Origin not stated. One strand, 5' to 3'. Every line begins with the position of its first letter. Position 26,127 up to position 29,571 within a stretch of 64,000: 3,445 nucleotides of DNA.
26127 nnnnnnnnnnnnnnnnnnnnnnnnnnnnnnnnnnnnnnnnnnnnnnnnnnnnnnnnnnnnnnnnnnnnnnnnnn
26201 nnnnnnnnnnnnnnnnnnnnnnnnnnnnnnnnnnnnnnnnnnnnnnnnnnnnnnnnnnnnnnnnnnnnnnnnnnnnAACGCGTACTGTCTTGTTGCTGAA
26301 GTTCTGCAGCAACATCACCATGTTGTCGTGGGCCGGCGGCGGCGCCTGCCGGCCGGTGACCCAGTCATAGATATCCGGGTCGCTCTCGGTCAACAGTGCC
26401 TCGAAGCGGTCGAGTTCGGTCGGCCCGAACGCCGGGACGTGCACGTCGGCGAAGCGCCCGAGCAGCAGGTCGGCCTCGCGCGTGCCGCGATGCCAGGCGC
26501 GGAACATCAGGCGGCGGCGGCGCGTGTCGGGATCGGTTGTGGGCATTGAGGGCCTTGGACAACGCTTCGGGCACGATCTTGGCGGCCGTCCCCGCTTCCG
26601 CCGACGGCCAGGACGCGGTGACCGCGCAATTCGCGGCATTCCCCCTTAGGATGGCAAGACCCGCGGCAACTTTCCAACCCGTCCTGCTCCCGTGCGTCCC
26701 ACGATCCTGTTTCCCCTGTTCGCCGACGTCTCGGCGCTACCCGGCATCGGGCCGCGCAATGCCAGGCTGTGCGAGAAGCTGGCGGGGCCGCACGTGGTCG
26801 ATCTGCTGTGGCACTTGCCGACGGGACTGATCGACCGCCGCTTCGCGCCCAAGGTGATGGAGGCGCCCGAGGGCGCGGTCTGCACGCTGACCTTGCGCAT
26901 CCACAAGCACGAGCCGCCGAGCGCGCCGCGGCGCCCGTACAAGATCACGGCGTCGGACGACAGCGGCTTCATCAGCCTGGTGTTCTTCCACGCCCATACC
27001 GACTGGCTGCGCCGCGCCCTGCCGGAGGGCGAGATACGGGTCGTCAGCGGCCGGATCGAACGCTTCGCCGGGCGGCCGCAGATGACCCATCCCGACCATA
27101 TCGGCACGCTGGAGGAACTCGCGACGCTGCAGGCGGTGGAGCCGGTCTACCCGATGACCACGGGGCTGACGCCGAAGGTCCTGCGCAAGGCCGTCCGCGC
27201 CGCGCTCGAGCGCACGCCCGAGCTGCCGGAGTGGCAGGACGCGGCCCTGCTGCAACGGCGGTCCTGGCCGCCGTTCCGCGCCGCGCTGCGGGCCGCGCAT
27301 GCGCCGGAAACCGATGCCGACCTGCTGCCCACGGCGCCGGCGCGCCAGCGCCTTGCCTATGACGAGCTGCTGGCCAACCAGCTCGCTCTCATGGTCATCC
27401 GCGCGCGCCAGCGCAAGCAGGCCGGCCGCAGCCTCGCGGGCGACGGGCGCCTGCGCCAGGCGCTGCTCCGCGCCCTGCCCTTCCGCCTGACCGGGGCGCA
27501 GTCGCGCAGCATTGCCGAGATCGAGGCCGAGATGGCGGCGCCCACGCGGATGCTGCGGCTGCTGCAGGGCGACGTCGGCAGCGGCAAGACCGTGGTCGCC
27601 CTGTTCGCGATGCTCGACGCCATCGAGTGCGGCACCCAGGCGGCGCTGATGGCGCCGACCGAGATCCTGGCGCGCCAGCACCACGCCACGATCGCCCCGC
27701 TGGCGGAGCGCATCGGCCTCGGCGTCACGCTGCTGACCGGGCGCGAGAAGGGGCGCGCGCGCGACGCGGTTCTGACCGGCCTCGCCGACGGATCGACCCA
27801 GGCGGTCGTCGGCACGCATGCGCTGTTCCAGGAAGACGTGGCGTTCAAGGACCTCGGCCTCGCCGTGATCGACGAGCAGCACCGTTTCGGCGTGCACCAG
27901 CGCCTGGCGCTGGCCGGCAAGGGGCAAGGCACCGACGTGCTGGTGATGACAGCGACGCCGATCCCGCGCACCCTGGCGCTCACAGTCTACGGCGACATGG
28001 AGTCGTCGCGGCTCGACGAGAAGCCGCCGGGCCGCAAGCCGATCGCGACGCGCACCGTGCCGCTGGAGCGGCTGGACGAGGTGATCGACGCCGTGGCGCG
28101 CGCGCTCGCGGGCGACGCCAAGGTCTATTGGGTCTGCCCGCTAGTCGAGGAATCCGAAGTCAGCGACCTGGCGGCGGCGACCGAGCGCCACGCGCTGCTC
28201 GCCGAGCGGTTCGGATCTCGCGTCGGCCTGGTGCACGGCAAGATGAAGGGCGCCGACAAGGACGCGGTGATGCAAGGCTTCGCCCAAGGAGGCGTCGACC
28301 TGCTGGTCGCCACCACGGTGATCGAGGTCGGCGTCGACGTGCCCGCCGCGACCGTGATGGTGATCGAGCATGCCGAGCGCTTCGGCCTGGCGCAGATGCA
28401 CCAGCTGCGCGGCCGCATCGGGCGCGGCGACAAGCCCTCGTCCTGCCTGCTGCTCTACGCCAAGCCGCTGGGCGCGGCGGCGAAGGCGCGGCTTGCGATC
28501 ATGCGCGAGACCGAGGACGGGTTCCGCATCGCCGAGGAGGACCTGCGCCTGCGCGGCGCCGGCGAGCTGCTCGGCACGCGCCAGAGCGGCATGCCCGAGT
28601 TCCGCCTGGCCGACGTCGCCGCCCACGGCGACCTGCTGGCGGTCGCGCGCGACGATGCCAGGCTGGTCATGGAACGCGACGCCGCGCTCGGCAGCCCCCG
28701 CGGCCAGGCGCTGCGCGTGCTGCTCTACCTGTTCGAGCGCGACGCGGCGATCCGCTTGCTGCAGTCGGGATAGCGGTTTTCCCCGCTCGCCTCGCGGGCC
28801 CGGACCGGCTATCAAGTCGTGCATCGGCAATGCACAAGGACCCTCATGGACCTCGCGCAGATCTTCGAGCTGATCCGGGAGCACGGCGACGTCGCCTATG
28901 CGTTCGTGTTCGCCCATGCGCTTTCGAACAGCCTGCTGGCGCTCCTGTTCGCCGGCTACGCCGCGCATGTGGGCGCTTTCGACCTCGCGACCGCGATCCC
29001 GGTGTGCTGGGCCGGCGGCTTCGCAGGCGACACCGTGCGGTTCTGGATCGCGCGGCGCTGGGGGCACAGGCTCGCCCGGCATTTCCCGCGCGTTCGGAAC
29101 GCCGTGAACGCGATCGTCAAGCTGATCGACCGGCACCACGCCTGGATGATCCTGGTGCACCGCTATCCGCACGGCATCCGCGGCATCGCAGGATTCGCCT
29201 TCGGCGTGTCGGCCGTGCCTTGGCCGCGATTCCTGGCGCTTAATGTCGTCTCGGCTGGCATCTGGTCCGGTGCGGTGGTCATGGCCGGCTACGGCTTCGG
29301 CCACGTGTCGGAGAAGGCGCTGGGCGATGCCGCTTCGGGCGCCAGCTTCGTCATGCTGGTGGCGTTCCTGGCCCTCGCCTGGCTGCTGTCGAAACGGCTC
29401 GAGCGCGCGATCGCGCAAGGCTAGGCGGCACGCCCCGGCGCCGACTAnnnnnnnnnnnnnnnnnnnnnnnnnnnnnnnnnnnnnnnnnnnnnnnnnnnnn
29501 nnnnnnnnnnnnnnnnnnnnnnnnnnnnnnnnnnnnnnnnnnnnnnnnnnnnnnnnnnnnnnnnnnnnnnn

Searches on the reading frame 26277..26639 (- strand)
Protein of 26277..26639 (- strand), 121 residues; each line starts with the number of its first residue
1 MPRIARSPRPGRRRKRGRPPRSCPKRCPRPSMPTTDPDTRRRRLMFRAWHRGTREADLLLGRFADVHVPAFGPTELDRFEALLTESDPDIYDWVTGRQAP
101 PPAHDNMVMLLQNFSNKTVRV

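Call 50: search_protein_families(library=pfam, proteins=[window:26277-26639:-], max_evalue=0.00001)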
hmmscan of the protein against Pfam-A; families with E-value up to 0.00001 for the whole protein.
window:26277-26639:- (121 aa): 1 family
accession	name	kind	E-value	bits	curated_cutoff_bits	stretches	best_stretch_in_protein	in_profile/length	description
PF03937.21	Sdh5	-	2.1e-24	85.7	27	1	42-114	1-75/76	Flavinator of succinate dehydrogenase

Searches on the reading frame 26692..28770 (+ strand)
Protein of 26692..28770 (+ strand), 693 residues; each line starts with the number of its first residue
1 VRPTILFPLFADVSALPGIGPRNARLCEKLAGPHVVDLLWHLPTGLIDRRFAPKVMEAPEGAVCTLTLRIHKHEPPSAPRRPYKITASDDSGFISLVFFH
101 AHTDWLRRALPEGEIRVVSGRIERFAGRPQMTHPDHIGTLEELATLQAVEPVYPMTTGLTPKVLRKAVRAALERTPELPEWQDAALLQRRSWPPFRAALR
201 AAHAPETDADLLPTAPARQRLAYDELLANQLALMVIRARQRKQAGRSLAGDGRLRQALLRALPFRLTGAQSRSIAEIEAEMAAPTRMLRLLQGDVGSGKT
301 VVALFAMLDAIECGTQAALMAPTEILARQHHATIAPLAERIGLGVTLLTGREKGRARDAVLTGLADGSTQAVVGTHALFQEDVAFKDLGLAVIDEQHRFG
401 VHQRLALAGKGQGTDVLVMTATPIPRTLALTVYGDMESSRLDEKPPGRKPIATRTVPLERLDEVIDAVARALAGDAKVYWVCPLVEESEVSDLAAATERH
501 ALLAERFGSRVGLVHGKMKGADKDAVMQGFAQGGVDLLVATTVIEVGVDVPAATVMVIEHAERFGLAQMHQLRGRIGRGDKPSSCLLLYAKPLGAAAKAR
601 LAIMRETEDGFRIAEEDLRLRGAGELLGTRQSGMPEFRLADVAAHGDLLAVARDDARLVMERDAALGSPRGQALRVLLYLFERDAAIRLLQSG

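Call 50: search_protein_families(library=pfam, proteins=[window:26692-28770:+], max_evalue=0.00001)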
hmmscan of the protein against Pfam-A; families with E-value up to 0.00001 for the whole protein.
window:26692-28770:+ (693 aa): 5 families
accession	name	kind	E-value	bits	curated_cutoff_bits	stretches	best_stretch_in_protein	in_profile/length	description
PF00270.35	DEAD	-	5.6e-20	72.2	26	1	270-428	4-164/167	DEAD/DEAH box helicase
PF00271.37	Helicase_C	-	9.4e-18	64.9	23.5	1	473-578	13-108/110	Helicase conserved C-terminal domain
PF19833.4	RecG_dom3_C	-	8.6e-15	55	26.8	1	607-672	1-67/87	ATP-dependent DNA helicase RecG, domain 3, C-terminal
PF17191.10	RecG_wedge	-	2.4e-08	34.2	23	1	18-172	7-159/162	RecG wedge domain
PF04851.21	ResIII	-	2.3e-06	28.1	22.5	1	268-423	6-162/164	Type III restriction enzyme, res subunit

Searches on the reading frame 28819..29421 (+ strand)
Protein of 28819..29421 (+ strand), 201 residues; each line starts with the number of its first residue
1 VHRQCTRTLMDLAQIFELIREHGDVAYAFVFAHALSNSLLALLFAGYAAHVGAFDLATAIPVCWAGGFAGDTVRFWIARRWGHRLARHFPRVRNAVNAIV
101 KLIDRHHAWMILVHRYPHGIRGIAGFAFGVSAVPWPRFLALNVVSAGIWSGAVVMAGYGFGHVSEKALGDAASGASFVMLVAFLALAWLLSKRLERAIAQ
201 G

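Call 8: search_protein_families(library=pfam, proteins=[window:28819-29421:+])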
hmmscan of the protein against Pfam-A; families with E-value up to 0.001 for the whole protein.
window:28819-29421:+ (201 aa): 1 family
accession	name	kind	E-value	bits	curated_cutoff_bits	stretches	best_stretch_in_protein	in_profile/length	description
PF09335.16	VTT_dom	-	1.1e-11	45.7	33.9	1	49-158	9-122/123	VTT domain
